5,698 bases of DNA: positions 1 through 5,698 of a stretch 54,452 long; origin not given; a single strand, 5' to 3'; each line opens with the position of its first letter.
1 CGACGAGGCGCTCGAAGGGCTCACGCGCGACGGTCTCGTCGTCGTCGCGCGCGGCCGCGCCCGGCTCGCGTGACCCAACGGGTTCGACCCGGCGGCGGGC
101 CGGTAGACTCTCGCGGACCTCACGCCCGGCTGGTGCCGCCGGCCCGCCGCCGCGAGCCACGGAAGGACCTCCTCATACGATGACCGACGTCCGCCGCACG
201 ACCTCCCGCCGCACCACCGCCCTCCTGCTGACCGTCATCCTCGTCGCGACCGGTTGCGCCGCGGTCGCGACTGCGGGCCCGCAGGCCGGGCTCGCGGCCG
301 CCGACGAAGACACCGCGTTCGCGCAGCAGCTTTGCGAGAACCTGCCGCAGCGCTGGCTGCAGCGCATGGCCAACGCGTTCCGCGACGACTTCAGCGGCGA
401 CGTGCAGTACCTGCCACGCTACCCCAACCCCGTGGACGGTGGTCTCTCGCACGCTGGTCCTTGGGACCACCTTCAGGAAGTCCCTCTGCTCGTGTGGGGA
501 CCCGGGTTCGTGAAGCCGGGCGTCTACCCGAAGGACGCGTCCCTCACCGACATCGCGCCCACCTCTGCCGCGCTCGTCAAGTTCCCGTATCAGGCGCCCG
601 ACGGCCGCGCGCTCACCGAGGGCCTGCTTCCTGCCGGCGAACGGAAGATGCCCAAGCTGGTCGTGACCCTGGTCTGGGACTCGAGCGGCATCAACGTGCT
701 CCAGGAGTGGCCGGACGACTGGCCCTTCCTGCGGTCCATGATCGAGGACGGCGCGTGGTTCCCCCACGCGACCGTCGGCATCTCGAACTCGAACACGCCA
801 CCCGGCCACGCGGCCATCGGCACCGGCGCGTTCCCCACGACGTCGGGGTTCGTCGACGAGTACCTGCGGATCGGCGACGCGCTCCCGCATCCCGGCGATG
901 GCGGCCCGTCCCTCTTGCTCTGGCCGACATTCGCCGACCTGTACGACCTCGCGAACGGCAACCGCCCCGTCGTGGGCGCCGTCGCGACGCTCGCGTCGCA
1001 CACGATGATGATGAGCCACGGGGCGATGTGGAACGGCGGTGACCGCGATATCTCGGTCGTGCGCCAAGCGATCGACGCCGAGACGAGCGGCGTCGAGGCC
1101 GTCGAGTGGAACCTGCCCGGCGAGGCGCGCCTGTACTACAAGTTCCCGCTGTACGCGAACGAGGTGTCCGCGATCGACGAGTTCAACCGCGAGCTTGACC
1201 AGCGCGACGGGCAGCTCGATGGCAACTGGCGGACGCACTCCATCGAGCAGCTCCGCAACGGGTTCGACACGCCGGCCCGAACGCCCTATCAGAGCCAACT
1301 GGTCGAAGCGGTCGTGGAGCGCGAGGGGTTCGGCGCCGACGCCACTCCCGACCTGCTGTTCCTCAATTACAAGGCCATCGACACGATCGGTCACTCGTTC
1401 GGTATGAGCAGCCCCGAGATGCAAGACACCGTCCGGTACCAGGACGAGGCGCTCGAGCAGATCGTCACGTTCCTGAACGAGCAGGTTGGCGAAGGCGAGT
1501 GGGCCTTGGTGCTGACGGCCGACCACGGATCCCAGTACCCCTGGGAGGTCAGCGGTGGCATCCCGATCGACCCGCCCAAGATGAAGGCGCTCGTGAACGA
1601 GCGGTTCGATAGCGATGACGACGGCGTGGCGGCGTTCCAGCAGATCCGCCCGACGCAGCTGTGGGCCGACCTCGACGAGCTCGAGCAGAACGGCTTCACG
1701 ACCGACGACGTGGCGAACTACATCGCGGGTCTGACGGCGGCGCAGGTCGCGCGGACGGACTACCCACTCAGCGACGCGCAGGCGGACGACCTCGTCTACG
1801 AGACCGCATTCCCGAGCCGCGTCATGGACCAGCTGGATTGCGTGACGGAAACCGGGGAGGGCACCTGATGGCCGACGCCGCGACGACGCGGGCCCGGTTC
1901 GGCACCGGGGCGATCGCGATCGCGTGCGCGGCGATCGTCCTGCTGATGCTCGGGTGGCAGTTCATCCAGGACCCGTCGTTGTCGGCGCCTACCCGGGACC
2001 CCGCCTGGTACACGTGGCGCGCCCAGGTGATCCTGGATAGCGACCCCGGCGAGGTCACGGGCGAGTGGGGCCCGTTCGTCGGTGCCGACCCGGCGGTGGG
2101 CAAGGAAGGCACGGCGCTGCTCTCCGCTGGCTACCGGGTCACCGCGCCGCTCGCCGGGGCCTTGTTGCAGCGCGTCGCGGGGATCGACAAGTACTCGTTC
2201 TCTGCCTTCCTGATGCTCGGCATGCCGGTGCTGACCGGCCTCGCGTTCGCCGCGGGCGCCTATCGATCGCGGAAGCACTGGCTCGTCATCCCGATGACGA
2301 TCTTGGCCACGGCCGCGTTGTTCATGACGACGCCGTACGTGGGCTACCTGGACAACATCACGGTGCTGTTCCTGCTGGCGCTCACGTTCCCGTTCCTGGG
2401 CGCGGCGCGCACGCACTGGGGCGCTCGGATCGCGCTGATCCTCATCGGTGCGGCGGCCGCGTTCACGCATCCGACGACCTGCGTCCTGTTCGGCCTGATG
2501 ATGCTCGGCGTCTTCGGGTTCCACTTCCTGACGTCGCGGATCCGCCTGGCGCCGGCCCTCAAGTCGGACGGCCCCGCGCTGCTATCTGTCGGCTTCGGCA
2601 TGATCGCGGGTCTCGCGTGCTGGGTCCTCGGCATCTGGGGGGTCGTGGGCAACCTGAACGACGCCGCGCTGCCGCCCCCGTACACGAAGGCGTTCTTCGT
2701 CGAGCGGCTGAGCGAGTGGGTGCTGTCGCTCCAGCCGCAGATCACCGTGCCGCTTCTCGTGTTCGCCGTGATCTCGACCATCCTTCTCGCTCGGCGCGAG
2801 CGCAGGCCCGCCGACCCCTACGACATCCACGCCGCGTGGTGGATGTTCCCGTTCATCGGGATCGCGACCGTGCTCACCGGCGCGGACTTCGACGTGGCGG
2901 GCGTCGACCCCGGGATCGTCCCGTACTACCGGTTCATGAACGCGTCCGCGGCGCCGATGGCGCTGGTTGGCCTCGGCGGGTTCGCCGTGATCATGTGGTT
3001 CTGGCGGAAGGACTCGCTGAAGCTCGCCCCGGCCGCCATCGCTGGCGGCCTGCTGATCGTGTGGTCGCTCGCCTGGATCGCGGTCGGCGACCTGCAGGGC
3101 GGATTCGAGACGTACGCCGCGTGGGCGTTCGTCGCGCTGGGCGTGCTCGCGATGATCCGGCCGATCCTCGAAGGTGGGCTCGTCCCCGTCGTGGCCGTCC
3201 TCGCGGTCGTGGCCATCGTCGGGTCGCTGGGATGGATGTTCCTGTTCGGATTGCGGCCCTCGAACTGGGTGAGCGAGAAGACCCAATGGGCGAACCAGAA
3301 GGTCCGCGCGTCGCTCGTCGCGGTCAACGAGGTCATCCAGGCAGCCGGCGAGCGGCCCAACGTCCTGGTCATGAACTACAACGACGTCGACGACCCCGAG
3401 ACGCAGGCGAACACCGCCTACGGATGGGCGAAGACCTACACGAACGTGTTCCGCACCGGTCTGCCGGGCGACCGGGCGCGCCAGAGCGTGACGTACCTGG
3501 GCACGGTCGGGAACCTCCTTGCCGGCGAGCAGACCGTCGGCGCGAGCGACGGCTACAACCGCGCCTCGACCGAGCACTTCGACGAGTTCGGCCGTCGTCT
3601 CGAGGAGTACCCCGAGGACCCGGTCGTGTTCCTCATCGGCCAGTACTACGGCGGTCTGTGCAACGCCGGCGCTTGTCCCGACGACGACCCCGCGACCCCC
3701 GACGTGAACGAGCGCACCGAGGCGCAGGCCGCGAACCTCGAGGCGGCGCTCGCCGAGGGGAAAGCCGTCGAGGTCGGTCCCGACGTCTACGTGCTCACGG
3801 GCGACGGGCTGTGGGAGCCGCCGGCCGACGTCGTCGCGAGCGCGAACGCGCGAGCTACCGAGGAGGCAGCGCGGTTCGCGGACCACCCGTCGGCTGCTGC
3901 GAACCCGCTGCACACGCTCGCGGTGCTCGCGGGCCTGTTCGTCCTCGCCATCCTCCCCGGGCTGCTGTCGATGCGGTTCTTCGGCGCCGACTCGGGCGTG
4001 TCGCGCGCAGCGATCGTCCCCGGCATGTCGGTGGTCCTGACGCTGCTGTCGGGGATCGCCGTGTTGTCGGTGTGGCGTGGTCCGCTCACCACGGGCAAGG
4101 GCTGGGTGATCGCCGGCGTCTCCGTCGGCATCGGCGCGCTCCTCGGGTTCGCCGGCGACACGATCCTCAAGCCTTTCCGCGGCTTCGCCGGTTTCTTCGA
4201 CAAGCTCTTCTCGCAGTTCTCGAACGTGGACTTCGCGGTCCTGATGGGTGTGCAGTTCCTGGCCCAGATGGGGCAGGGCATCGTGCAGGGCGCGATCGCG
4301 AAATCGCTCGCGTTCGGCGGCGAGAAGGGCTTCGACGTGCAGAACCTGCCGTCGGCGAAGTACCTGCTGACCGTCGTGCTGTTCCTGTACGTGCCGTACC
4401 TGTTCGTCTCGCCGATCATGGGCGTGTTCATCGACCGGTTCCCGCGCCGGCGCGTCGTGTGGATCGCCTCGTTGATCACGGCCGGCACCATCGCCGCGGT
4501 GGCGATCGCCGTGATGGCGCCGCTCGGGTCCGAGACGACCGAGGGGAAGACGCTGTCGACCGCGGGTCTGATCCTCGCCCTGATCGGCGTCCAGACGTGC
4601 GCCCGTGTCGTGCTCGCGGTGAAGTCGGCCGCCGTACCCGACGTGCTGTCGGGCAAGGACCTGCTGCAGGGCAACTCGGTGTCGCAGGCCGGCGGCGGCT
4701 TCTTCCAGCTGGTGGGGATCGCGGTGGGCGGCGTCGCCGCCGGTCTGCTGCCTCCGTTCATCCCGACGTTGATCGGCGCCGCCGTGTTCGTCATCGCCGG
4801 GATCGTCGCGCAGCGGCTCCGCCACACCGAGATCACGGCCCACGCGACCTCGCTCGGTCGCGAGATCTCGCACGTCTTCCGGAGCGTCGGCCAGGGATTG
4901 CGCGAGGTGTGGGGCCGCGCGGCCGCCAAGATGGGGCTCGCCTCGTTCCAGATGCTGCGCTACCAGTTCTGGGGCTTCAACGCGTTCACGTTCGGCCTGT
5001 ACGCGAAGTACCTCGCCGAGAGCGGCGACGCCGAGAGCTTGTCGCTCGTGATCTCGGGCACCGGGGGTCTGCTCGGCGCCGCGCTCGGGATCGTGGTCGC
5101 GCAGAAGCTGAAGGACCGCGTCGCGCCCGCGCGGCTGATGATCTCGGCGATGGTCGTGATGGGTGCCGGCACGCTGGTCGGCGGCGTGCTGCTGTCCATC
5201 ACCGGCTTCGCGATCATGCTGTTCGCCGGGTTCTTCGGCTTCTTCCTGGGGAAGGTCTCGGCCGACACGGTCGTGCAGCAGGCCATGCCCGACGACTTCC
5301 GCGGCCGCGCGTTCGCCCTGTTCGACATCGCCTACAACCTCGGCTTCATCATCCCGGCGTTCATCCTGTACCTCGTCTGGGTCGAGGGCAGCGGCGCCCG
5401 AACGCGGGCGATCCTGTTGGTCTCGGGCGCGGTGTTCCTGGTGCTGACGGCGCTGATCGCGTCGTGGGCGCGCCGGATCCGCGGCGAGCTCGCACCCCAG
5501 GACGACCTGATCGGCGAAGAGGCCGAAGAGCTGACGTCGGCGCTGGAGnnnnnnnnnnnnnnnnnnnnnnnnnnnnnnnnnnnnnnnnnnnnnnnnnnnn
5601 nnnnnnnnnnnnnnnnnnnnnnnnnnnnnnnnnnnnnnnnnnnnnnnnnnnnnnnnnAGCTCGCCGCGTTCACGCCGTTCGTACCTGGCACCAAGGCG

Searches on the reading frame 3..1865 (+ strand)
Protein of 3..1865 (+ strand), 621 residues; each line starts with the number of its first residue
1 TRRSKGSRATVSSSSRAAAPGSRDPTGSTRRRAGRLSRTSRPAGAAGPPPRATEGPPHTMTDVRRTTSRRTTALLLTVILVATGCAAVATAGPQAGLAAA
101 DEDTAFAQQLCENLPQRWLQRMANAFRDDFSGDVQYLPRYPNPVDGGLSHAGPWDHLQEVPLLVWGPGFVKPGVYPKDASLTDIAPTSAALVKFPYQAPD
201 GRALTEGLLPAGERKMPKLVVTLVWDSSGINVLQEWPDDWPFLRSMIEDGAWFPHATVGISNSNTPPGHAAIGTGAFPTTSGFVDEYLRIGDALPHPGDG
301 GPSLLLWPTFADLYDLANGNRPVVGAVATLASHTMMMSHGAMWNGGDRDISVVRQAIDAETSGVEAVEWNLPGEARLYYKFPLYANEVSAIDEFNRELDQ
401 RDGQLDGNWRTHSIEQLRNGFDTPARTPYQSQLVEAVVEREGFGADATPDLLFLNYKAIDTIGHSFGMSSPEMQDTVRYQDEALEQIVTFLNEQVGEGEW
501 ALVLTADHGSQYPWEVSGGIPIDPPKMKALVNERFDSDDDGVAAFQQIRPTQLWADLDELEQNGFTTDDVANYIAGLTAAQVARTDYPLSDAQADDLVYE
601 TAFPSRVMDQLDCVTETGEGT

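Call 57: search_protein_families(library=pfam, proteins=[window:3-1865:+], max_evalue=0.0001)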
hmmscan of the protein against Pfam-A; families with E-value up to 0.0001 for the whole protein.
window:3-1865:+ (621 aa): 3 families
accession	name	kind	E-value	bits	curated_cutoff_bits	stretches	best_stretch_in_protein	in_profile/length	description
PF01663.27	Phosphodiest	-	3.8e-24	86.4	23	1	220-510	1-221/342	Type I phosphodiesterase / nucleotide pyrophosphatase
PF00884.28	Sulfatase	-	4.3e-06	26.7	25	0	474-511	207-244/301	Sulfatase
PF01676.23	Metalloenzyme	-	1.2e-05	25.4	24.3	0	450-510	148-202/252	Metalloenzyme superfamily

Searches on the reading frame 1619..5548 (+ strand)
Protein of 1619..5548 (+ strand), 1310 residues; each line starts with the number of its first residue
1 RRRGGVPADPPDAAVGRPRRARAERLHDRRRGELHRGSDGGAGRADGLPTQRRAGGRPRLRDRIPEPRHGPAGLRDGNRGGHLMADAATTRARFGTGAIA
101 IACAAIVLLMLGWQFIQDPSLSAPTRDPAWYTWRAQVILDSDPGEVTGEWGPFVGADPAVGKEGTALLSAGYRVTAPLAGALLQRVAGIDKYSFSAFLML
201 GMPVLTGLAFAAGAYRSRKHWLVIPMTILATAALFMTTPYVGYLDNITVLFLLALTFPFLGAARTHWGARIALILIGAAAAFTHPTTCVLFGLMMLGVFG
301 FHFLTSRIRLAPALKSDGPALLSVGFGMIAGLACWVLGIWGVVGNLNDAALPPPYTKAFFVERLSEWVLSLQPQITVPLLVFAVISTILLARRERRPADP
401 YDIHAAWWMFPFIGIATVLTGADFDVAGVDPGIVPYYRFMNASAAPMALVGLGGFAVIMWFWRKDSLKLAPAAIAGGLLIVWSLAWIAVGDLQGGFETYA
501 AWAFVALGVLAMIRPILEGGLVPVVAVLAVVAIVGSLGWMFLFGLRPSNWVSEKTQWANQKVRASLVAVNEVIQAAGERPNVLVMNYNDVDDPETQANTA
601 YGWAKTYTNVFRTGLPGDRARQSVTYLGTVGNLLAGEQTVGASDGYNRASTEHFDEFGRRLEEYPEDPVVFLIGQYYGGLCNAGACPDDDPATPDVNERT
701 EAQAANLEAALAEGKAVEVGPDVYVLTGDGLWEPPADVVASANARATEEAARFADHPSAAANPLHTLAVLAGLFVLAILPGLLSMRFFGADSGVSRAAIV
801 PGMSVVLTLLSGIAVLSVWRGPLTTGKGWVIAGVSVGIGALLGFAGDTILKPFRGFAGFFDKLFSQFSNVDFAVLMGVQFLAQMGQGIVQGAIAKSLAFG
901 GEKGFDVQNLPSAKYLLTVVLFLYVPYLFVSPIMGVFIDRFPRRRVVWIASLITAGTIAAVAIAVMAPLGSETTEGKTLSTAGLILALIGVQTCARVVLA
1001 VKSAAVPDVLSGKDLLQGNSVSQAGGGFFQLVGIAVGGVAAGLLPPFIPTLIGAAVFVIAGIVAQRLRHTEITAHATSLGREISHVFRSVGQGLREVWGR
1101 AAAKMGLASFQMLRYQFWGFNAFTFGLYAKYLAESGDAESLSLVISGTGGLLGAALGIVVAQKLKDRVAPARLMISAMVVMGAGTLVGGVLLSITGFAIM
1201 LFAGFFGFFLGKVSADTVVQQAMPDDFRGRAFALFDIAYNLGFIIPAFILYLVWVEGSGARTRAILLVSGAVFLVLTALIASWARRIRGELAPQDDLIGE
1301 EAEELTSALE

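Call 28: search_protein_families(library=pfam, proteins=[window:1619-5548:+], max_evalue=0.0001)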
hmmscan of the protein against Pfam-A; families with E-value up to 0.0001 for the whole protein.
window:1619-5548:+ (1310 aa): 1 family
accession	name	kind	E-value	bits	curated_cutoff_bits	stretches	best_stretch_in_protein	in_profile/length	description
PF07690.21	MFS_1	-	3.5e-23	82.5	33.4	2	876-1245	2-345/347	Major Facilitator Superfamily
